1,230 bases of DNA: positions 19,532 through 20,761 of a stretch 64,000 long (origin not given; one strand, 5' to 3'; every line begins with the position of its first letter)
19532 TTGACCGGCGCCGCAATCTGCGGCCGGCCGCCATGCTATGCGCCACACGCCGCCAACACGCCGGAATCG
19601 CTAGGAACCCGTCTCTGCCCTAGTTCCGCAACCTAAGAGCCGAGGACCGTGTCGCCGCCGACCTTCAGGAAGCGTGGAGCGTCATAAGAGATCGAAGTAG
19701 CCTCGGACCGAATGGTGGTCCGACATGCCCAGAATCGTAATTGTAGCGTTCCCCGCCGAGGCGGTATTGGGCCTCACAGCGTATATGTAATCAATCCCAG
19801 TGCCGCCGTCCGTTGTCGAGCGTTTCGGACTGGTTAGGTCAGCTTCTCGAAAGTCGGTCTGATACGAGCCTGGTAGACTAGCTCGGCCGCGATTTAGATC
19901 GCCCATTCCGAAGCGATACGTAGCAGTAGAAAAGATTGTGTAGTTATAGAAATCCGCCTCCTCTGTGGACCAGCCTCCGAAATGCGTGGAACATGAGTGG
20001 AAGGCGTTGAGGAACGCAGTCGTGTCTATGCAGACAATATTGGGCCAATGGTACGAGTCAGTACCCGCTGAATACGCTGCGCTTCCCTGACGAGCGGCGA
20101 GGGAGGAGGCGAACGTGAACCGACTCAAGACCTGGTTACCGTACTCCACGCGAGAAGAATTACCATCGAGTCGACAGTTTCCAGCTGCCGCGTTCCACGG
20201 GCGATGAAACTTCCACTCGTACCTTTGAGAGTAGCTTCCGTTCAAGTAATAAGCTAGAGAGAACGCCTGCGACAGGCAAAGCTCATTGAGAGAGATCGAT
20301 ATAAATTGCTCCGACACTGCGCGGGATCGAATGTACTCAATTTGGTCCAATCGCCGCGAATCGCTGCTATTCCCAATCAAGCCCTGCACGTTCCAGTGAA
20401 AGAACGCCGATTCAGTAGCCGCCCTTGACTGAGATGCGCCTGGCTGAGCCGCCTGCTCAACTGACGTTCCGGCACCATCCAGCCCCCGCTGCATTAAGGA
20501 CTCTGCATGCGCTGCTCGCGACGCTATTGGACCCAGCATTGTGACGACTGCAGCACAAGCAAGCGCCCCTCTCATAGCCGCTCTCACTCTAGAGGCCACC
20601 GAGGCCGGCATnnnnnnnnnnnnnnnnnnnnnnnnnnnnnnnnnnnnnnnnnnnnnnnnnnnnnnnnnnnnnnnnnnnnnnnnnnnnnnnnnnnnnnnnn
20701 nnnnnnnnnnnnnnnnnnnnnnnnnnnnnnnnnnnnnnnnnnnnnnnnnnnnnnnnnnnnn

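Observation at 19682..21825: Lower-GC cargo: secreted EEP-family (nuclease/phosphatase/sphingomyelinase-like) enzyme plus co-transcribed lipoprotein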

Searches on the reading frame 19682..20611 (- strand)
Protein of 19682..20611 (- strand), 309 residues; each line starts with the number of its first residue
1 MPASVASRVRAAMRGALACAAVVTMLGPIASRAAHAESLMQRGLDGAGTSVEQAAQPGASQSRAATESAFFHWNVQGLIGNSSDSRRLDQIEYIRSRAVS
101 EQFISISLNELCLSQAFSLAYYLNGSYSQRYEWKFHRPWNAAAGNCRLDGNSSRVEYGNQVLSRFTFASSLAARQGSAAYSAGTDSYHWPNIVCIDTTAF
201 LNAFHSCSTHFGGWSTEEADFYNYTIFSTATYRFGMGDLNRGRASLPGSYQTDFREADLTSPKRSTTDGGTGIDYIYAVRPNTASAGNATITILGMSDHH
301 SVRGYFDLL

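Call 3: search_protein_families(library=pfam, proteins=[window:19682-20611:-], max_evalue=1)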
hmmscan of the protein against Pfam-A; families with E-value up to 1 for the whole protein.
window:19682-20611:- (309 aa): 1 family
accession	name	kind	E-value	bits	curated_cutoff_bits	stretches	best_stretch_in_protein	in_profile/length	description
PF03372.29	Exo_endo_phos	-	4.3e-06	27.1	24.5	1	72-299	2-225/225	Endonuclease/Exonuclease/phosphatase family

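Call 4: search_protein_families(library=ncbifam, proteins=[window:19682-20611:-], max_evalue=1)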
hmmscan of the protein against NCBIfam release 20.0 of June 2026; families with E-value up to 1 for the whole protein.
window:19682-20611:- (309 aa): 0 families

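Call 5: search_solved_structures(query=window:19682-20611:-, max_evalue=10, show_alignments=2)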
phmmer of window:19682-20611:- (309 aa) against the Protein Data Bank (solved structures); distinct sequences matched with E-value up to 10: 1.
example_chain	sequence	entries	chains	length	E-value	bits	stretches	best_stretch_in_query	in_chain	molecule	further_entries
6d25_A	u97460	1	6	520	0.055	16.1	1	149-217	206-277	Alpha-L-arabinosidase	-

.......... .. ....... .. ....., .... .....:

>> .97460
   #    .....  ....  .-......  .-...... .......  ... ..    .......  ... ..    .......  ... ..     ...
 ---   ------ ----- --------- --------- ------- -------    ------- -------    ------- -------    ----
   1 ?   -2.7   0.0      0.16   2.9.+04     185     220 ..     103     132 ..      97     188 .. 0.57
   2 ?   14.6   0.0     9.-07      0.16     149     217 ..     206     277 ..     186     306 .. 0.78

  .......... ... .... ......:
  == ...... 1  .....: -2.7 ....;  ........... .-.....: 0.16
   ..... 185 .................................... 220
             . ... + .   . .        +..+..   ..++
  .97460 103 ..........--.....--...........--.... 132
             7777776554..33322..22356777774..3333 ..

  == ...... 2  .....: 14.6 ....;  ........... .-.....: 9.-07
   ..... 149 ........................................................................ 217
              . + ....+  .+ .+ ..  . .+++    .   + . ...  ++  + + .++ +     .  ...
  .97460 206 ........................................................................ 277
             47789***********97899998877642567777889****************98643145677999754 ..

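Call 7: find_homologous_proteins(query=window:19682-20611:-)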
Query window:19682-20611:- (309 aa): 3 proteins with E <= 0.001 among 2685 candidates.
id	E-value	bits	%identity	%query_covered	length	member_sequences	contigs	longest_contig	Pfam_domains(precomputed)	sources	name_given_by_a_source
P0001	2.6e-202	688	100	100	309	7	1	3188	-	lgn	-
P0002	3.9e-69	251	52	85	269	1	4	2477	PF03372.30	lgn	-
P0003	1.8e-52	197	43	80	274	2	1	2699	-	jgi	jgi:hypothetical protein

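Call 11: find_encoding_contigs(protein=P0002, flank=10000, max_places=6)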
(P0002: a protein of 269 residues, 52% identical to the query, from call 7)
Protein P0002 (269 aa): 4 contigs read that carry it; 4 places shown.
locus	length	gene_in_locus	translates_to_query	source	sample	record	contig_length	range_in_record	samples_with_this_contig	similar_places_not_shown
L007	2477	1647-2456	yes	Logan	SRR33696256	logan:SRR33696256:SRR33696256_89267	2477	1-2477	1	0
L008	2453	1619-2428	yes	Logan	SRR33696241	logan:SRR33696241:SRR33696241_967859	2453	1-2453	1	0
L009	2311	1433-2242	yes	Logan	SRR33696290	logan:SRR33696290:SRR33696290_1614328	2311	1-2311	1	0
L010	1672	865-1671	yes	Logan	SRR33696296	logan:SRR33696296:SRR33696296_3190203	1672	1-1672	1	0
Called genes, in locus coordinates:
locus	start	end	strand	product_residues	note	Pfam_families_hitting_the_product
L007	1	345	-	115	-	?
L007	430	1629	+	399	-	-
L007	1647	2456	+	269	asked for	PF03372:Exo_endo_phos (weak)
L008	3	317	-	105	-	?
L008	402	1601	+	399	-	-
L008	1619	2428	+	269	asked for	PF03372:Exo_endo_phos (weak)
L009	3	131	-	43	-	?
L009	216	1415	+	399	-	-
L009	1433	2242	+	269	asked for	PF03372:Exo_endo_phos (weak)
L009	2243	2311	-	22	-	?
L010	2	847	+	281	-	?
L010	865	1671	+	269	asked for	PF03372:Exo_endo_phos (weak)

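Call 12: find_encoding_contigs(protein=P0003, flank=10000, max_places=6)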
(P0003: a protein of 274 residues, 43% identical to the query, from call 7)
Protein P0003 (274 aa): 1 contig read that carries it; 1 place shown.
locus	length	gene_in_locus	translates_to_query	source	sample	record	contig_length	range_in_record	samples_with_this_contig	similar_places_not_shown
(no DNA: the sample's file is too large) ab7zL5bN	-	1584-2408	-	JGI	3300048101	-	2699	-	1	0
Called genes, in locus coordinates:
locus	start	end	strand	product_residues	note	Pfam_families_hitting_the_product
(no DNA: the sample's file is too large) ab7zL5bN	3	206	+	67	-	?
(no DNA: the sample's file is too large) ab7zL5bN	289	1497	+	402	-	-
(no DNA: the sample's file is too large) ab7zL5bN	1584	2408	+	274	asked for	-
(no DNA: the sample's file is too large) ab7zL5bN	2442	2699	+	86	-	?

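Call 18: search_solved_structures(query=A1, max_evalue=10, show_alignments=3)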
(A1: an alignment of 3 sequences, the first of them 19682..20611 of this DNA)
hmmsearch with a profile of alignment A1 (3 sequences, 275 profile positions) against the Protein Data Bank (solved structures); distinct sequences matched with E-value up to 10: 0.

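Call 29: find_related_loci(query=A1, collection=genome_contigs, flank=10000)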
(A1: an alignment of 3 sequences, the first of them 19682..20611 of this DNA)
Query A1 (309 aa) in genome_contigs; peptide patterns used: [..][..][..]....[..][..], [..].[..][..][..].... (x = any residue, [..] = any of these).
35 stretches matched a pattern, but none encodes a relative of the query by tblastn (E <= 1e-3).

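Call 30: search_protein_representatives(alignment_id=A1)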
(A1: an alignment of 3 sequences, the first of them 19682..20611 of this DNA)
Query: 3 sequences, 275 profile positions. Proteins with E-value up to 0.001 (for the whole library): 110; up to 1e-10: 19; up to 1e-30: 7. The best 110 are listed.
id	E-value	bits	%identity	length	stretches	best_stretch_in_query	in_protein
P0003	2.6e-139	479.8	-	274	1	1-275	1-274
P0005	9.2e-83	294.3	-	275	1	20-274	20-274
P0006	4.1e-47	177.4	-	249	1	30-274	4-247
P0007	3.4e-43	164.5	-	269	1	4-273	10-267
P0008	2.6e-37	145.3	-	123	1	161-275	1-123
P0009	4.1e-37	144.6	-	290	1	14-274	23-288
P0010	2.0e-35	139.1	-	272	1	19-273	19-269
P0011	3.7e-27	112.0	-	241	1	25-226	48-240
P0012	1.6e-24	103.4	-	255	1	11-234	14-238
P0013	3.1e-24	102.4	-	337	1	19-249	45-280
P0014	3.5e-20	89.1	-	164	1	178-274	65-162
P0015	4.8e-19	85.3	-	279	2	153-273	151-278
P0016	2.2e-15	73.4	-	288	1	7-274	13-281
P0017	8.7e-15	71.4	-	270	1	3-272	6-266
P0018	4.6e-13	65.7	-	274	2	151-267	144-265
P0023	1.4e-10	57.6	-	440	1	13-273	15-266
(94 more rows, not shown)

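Call 31: predict_structure(alignment_id=A1)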
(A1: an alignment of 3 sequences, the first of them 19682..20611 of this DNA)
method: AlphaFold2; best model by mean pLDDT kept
length: 309 residues; sequences in the alignment: 3
mean_pLDDT: 33.6   pTM: 0.23
mean pLDDT of the five models: 33.6, 31.0, 30.6, 30.2, 29.6
residues with pLDDT >= 90: 0; 70-90: 0; 50-70: 1; < 50: 308
segments of 3 or more residues with pLDDT < 50: 1-3, 5-309
pLDDT, mean of each block of 10 residues (from residue 1): 45 39 35 37 34 29 30 39 39 45 36 39 32 32 27 30 31 31 25 30 32 30 30 37 35 32 32 37 33 32 26
secondary structure, 60 per line:
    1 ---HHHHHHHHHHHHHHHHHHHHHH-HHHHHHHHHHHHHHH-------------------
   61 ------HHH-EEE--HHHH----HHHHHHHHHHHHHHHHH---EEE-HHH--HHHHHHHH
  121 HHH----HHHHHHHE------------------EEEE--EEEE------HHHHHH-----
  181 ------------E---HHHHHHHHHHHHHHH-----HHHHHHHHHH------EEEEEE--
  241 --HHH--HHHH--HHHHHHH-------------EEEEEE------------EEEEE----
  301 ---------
elements in order: H4-25 H27-41 E71-73 H76-79 H84-100 E104-106 H113-123 H128-134 E154-157 E160-163 H170-175 H197-211 H217-226 E233-238 H248-251 H254-260 E274-279 E292-296

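Call 35: search_solved_structures(query=A4, max_evalue=10, show_alignments=3)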
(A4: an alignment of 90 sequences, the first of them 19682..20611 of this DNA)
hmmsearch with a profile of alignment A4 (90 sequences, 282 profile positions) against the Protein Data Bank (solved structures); distinct sequences matched with E-value up to 10: 54.
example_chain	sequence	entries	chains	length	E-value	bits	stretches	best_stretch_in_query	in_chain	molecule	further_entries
4ruw_A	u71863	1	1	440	2.9e-18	69.6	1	8-269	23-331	Endonuclease/exonuclease/phosphatase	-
3teb_A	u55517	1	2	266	3.9e-10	42.9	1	34-265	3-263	Endonuclease/exonuclease/phosphatase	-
3k55_A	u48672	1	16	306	1.6e-08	37.6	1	108-265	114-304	Beta-hemolysin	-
3i5v_A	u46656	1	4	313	1.8e-08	37.4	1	108-265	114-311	Beta-hemolysin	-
3i41_A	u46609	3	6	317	5.5e-08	35.9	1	108-265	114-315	Beta-hemolysin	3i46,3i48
6mal_A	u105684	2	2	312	8e-08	35.3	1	32-270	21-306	Nocturnin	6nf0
6bt1_A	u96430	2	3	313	8.1e-08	35.3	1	32-270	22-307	Nocturnin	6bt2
4f1i_A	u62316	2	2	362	2.5e-07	33.7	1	12-221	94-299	5'-tyrosyl-DNA phosphodiesterase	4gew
3g6s_A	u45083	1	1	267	6.8e-07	32.3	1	33-263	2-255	Putative endonuclease/exonuclease/phosphatase family protein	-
5j3p_A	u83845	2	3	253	1.2e-06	31.4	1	35-204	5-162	Tyrosyl-DNA phosphodiesterase 2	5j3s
5ino_A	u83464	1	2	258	1.3e-06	31.3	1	35-204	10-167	Tyrosyl-DNA phosphodiesterase 2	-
4fva_A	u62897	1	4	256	2.8e-06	30.2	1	33-221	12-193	5'-tyrosyl-DNA phosphodiesterase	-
4gz2_A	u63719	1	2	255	5.1e-06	29.4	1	33-203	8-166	Tyrosyl-DNA phosphodiesterase 2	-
4gyz_A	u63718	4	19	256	5.2e-06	29.4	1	33-203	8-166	Tyrosyl-DNA phosphodiesterase 2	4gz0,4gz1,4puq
5ht2_A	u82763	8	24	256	5.2e-06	29.4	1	33-203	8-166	Tyrosyl-DNA phosphodiesterase 2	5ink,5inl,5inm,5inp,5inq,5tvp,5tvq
3mpr_A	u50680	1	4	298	0.14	14.9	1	188-244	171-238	Putative endonuclease/exonuclease/phosphatase family protein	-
4c1r_A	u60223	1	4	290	0.19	14.4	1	188-245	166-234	MANNOSYL-6-PHOSPHATASE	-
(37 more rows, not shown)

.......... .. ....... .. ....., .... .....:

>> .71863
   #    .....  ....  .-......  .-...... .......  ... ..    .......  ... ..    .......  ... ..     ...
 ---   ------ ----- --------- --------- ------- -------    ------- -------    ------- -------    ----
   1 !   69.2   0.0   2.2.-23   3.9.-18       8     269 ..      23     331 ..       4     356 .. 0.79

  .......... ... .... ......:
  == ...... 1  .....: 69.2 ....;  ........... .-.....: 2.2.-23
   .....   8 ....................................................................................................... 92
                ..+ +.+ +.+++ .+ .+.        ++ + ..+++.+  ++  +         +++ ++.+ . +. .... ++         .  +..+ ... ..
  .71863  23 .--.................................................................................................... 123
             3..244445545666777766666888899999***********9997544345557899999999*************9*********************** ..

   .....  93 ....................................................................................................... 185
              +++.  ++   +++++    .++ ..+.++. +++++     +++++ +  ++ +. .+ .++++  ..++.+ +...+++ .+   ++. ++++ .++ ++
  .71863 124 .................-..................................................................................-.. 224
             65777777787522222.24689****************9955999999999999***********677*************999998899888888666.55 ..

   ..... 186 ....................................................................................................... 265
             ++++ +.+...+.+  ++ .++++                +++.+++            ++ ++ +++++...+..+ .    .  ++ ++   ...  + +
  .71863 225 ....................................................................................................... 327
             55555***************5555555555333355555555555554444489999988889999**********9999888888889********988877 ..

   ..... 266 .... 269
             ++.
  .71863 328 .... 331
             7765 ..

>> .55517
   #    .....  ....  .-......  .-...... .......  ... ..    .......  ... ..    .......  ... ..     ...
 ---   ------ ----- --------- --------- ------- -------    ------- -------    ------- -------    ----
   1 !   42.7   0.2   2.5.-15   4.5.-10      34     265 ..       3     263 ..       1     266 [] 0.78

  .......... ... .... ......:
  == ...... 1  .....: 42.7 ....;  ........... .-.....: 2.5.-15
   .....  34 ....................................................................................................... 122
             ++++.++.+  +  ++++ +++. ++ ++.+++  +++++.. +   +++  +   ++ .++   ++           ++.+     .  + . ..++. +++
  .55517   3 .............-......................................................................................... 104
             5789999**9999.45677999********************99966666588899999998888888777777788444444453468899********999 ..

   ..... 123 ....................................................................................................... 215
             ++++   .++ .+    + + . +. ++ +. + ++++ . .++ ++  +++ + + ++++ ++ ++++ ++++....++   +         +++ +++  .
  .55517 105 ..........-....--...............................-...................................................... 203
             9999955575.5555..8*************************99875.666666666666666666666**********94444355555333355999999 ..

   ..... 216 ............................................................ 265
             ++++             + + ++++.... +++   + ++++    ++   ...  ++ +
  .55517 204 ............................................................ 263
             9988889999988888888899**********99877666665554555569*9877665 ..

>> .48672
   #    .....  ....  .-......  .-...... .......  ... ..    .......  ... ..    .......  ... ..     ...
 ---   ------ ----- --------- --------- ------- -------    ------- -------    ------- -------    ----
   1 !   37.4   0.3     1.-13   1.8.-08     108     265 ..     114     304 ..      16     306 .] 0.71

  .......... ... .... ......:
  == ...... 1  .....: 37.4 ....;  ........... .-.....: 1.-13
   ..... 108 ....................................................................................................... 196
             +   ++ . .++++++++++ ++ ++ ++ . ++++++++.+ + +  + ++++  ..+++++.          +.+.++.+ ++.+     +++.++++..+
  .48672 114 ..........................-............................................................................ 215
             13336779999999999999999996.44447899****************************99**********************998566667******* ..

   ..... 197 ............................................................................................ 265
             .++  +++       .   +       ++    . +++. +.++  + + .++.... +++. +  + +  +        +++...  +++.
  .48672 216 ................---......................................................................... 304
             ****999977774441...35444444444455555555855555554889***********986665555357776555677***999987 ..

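Call 36: search_protein_families(library=pfam, alignment_id=A4, max_evalue=0.01)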
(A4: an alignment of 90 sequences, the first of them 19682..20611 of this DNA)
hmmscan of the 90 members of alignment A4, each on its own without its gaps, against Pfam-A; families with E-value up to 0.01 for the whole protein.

A. member 1, window:19682-20611:- (309 aa): 1 family
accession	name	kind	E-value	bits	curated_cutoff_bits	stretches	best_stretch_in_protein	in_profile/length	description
PF03372.29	Exo_endo_phos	-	4.3e-06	27.1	24.5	1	72-299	2-225/225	Endonuclease/Exonuclease/phosphatase family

B. families by the number of members that match (of 90 scanned): 3 families
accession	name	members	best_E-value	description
PF03372.29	Exo_endo_phos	72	5.5e-22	Endonuclease/Exonuclease/phosphatase family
PF14529.12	Exo_endo_phos_2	2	0.0005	Endonuclease-reverse transcriptase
PF19580.5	Exo_endo_phos_3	1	0.0062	Endonuclease/Exonuclease/phosphatase family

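Call 37: search_protein_families(library=pfam, proteins=[L007:430-1629:+], max_evalue=10)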
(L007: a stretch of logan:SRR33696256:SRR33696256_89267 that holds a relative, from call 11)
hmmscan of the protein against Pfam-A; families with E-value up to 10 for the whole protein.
L007:430-1629:+ (399 aa): 1 family
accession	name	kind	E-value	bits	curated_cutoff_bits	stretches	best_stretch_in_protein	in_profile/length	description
PF13360.13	PQQ_2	-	0.15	12.1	27.6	0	357-391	106-140/233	Outer membrane protein assembly factor BamB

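Call 38: search_protein_families(library=padloc, proteins=[window:19682-20611:-, L007:430-1629:+], max_evalue=1)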
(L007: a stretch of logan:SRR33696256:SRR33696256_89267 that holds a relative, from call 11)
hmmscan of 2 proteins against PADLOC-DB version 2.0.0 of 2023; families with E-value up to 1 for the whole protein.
window:19682-20611:- (309 aa): 0 families

L007:430-1629:+ (399 aa): 0 families

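Call 40: find_encoding_contigs(protein=P0005, flank=8000, max_places=3)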
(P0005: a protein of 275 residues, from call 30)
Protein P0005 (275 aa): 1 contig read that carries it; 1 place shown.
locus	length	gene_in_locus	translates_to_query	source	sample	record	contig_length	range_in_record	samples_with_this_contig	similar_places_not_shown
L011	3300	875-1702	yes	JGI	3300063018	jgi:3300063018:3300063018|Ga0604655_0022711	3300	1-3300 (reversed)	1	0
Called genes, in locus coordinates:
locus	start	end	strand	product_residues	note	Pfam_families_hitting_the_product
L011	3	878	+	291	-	?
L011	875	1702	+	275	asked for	-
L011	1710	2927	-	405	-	PF02515:CoA_transf_3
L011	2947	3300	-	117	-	?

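Call 41: find_encoding_contigs(protein=P0006, flank=8000, max_places=3)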
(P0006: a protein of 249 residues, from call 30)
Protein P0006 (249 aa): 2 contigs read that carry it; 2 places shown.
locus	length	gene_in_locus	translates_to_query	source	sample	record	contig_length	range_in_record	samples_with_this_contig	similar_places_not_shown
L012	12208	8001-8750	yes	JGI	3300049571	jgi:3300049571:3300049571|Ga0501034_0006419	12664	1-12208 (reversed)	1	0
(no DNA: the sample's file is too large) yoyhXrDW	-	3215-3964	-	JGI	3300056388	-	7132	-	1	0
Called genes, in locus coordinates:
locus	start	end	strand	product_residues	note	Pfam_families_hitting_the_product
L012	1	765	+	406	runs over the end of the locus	?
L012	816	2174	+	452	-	PF00232:Glyco_hydro_1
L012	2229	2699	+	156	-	PF22233:PhyR_sigma-like (faint), PF08281:Sigma70_r4_2, PF04545:Sigma70_r4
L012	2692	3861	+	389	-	-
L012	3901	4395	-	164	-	PF02627:CMD (weak)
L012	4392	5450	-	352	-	PF01113:DapB_N (faint), PF19328:DAP_DH_C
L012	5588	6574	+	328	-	PF00248:Aldo_ket_red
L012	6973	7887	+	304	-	-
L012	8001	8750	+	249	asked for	PF03372:Exo_endo_phos (weak)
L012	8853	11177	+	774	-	PF02129:Peptidase_S15, PF00326:Peptidase_S9 (weak), PF08530:PepX_C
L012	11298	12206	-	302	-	?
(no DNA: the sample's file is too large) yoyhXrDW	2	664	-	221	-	?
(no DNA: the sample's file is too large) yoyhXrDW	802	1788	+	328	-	PF00248:Aldo_ket_red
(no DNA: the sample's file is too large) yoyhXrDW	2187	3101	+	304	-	-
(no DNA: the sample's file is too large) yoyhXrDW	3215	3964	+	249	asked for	PF03372:Exo_endo_phos (weak)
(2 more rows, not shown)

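Call 42: find_encoding_contigs(protein=P0007, flank=8000, max_places=3)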
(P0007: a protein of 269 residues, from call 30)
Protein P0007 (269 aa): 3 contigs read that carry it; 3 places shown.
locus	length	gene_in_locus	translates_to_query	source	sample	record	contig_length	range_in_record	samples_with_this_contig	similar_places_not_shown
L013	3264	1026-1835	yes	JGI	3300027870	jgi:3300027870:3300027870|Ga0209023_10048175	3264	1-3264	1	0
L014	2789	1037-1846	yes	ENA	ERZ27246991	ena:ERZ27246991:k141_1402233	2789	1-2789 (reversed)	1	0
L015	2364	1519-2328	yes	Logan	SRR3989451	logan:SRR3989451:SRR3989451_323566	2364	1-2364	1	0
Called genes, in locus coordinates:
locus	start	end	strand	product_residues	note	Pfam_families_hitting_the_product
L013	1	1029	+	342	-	?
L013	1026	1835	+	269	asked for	PF03372:Exo_endo_phos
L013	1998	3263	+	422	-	?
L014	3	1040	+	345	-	?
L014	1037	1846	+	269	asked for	PF03372:Exo_endo_phos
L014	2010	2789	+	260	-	?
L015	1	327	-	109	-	?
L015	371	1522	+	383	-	-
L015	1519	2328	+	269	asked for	PF03372:Exo_endo_phos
